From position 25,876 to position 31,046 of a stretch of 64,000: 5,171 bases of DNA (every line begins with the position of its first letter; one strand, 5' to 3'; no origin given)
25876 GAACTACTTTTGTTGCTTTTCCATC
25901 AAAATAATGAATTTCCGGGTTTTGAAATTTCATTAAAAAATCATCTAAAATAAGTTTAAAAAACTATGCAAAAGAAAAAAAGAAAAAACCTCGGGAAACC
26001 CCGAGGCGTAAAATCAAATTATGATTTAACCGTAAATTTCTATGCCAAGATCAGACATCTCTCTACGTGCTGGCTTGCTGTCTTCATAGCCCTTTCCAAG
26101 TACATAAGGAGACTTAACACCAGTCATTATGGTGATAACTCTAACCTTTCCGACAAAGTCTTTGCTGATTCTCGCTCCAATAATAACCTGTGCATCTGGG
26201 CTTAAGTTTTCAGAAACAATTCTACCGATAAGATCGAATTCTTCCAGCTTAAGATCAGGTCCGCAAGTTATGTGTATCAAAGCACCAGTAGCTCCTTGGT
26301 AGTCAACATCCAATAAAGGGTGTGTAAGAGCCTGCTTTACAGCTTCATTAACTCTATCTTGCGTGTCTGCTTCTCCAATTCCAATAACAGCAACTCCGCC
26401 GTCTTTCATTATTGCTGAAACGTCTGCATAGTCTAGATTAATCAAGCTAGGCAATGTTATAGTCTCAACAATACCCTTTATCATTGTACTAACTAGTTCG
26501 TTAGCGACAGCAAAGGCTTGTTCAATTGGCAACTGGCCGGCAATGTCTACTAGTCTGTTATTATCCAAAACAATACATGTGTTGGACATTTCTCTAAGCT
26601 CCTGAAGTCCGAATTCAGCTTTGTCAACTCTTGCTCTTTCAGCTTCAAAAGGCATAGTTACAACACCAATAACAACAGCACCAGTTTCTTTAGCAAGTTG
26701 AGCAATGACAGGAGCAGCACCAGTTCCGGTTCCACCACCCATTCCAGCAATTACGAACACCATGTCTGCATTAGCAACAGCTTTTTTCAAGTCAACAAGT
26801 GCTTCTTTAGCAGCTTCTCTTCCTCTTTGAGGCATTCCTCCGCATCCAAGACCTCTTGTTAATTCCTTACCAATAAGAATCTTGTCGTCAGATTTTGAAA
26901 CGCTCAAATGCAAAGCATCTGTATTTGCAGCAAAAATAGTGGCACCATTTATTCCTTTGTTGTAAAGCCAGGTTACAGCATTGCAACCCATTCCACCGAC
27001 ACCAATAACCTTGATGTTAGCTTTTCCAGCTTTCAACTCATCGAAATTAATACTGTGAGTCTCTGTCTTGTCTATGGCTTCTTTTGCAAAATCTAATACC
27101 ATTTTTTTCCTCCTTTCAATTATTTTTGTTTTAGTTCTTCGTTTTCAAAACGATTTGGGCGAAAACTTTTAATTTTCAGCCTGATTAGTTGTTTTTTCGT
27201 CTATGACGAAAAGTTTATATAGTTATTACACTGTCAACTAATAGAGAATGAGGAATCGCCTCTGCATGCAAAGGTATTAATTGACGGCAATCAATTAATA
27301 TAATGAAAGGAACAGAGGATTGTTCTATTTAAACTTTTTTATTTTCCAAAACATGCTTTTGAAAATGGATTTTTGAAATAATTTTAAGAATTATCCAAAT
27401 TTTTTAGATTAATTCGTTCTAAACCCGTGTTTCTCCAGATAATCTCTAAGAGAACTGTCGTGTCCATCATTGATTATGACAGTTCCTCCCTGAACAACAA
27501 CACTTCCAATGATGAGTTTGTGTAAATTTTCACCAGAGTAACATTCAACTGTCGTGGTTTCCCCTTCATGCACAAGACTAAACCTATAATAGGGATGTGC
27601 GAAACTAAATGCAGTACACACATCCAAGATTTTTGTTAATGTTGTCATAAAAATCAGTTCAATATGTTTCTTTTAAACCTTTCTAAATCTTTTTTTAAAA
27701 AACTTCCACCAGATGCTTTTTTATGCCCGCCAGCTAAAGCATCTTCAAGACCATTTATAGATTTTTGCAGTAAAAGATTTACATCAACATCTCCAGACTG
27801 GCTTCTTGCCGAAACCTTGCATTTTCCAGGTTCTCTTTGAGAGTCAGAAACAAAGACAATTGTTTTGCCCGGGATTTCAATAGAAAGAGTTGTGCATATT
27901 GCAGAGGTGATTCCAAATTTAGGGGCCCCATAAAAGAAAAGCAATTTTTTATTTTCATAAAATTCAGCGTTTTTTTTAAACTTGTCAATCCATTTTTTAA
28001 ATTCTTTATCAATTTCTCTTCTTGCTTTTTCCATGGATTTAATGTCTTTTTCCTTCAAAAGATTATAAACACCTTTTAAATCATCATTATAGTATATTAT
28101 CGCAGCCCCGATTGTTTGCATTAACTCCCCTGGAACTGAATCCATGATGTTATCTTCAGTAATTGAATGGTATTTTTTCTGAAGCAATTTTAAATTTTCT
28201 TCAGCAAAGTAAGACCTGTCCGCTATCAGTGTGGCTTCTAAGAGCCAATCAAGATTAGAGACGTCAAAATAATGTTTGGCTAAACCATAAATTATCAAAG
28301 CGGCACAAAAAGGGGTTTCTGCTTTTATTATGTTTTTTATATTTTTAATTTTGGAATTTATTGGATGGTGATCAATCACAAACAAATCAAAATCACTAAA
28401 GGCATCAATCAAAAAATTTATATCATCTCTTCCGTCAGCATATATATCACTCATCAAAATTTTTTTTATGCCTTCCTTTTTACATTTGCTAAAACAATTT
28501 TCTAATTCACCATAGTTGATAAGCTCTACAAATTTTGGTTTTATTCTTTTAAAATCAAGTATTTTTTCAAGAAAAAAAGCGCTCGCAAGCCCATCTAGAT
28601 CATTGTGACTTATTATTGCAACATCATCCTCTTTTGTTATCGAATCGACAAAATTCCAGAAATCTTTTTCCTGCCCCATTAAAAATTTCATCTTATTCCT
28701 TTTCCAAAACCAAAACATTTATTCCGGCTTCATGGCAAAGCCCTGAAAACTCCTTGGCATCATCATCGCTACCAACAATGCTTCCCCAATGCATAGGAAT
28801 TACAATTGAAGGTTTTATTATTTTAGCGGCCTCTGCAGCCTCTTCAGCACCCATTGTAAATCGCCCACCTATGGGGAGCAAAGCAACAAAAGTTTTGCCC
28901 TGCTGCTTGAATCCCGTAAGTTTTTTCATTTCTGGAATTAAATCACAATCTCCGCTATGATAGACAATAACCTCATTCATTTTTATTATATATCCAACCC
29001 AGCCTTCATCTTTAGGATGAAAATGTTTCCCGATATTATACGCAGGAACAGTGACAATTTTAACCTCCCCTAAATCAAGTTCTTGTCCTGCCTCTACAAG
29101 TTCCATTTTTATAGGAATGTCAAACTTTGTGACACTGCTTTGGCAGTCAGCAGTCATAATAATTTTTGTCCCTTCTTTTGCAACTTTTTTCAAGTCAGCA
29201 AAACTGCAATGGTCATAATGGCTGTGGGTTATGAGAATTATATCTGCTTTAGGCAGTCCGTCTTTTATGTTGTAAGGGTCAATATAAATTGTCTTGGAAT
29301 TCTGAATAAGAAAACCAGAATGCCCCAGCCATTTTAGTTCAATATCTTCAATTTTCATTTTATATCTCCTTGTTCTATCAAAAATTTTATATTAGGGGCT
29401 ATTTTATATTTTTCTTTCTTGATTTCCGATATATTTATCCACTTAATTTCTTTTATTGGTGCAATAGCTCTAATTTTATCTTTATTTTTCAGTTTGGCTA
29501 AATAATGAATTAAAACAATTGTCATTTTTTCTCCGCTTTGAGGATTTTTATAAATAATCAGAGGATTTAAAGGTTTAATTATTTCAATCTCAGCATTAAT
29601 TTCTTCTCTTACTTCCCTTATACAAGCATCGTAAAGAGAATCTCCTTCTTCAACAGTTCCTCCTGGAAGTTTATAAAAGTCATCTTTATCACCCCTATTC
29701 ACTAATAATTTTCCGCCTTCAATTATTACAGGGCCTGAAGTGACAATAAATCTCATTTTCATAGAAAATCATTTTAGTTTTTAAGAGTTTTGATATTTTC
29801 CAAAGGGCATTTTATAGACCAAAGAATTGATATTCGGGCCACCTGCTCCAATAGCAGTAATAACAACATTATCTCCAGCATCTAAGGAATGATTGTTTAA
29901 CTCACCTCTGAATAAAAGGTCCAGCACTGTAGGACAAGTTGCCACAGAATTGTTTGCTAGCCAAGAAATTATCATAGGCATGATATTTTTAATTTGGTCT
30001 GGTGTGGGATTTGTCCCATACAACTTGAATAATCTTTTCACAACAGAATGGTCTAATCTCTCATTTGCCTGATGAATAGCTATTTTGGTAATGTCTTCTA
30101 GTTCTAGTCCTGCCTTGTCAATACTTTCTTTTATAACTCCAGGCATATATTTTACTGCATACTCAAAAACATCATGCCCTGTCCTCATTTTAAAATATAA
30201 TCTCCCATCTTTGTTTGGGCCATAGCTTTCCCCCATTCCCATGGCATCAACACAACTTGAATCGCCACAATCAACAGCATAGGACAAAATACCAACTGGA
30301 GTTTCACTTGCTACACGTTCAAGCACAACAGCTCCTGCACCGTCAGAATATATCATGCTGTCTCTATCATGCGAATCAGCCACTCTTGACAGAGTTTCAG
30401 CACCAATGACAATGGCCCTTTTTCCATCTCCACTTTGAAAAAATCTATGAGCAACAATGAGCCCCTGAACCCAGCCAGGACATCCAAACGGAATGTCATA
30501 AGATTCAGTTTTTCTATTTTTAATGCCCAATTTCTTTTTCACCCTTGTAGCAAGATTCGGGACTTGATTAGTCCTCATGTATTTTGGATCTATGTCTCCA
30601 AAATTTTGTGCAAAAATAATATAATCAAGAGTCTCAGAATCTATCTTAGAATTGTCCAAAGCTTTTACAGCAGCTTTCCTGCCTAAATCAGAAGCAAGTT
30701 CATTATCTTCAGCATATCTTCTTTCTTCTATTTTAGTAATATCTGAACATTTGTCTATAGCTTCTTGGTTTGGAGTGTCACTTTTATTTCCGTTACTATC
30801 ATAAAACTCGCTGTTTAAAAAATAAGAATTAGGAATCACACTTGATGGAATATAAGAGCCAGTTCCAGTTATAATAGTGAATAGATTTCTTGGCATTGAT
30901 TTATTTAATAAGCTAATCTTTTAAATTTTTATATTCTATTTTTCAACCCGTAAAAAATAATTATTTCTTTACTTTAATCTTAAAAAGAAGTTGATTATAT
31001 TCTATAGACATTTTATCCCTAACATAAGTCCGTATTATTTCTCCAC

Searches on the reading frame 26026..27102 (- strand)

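Call 69: search_protein_families(library=pfam, proteins=[window:26026-27102:-], max_evalue=0.001)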
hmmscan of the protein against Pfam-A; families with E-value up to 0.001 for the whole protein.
window:26026-27102:- (358 aa): 2 families
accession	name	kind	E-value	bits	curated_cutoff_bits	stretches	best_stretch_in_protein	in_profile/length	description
PF00091.31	Tubulin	-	8.4e-45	153.8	33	1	29-188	1-189/190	Tubulin/FtsZ family, GTPase domain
PF12327.13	FtsZ_C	-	3.5e-33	114.2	27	1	236-330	1-95/95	FtsZ family, C-terminal domain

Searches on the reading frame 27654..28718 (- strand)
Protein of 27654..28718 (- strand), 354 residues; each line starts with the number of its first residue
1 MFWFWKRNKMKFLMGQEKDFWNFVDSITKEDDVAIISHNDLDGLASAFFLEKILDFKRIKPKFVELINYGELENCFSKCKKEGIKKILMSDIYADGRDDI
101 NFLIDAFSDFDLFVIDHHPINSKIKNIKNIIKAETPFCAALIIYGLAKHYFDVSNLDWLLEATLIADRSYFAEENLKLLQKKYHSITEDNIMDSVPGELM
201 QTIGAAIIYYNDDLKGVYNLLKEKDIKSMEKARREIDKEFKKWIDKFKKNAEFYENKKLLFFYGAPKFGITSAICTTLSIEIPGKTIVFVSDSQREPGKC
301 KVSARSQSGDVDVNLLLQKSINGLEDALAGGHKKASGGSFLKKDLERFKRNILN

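Call 5: search_protein_families(library=pfam, proteins=[window:27654-28718:-], max_evalue=0.1)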
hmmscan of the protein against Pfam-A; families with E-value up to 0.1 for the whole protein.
window:27654-28718:- (354 aa): 4 families
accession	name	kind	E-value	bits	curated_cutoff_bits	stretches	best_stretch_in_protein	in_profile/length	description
PF02272.25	DHHA1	-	2e-07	31.9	25.9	1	272-349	19-93/102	DHHA1 domain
PF01368.27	DHH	-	4.8e-07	30.5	28.1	1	33-150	2-105/125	DHH family, N-terminal domain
PF16421.10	E2F_CC-MB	-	0.049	14.2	33.9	0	224-315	3-94/96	E2F transcription factor CC-MB domain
PF09357.15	RteC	-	0.099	12.7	25.3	0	204-255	11-58/219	RteC protein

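Call 72: search_solved_structures(query=window:27654-28718:-, max_evalue=1)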
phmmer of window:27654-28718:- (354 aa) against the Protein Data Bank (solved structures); distinct sequences matched with E-value up to 1: 6.
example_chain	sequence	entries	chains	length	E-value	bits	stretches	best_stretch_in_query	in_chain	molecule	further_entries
5x4h_A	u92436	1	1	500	1.5e-06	30.8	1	32-135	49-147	Uncharacterized protein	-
5x4i_A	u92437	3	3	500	8.5e-06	28.3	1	32-135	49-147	Uncharacterized protein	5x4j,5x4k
5ghr_A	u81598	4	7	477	0.034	16.4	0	230-348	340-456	SsDNA-specific exonuclease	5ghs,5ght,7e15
2lwj_A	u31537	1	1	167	0.049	15.9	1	186-254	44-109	Transcriptional regulator, CarD family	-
2lt3_A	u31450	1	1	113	0.07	15.4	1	199-254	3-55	Transcriptional regulator, CarD family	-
8zce_A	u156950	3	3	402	0.49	12.6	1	209-272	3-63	Guanine nucleotide-binding protein G(s) subunit alpha isoforms short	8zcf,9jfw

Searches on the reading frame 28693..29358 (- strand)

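Call 69: search_protein_families(library=pfam, proteins=[window:28693-29358:-], max_evalue=0.001)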
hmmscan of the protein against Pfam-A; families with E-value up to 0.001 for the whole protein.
window:28693-29358:- (221 aa): 2 families
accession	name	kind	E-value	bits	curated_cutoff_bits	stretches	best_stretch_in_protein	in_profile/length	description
PF13483.12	Lactamase_B_3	-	9.7e-31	107.3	24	1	7-190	1-160/160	Beta-lactamase superfamily domain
PF12706.13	Lactamase_B_2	-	2.8e-22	79.8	27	1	27-191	20-200/200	Beta-lactamase superfamily domain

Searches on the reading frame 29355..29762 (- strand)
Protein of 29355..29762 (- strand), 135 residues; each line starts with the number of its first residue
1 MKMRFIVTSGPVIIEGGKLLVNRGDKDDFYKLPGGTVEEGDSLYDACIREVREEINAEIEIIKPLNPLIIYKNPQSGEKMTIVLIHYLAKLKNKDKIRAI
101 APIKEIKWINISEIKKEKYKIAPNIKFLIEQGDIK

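Call 69: search_protein_families(library=pfam, proteins=[window:29355-29762:-], max_evalue=0.001)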
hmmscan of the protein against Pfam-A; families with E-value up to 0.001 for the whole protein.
window:29355-29762:- (135 aa): 1 family
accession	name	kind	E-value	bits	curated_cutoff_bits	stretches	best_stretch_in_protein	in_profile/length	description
PF00293.34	NUDIX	-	3.5e-14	53.4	21.1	1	16-118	12-122/134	NUDIX domain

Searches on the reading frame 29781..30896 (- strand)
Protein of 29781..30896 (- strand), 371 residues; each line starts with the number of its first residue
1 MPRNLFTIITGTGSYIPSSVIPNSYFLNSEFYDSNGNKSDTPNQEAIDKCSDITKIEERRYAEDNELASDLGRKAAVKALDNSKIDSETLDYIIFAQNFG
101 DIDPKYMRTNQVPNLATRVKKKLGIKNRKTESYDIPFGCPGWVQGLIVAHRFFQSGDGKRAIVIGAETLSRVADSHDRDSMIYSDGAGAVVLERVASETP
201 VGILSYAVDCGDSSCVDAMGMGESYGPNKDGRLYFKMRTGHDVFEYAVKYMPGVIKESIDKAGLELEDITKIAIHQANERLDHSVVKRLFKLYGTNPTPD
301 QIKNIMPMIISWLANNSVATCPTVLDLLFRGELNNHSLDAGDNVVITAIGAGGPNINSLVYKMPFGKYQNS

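Call 69: search_protein_families(library=pfam, proteins=[window:29781-30896:-], max_evalue=0.001)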
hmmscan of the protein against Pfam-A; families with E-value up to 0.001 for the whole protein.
window:29781-30896:- (371 aa): 3 families
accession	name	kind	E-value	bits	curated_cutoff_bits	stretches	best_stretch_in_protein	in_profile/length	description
PF08545.16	ACP_syn_III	-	4.4e-17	62.2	24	1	133-207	1-75/80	3-Oxoacyl-[acyl-carrier-protein (ACP)] synthase III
PF08541.16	ACP_syn_III_C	-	3.9e-08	33.8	26.6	1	260-352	2-80/90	3-Oxoacyl-[acyl-carrier-protein (ACP)] synthase III C terminal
PF00108.29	Thiolase_N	-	0.00046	20.1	26.4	0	54-180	9-126/260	Thiolase, N-terminal domain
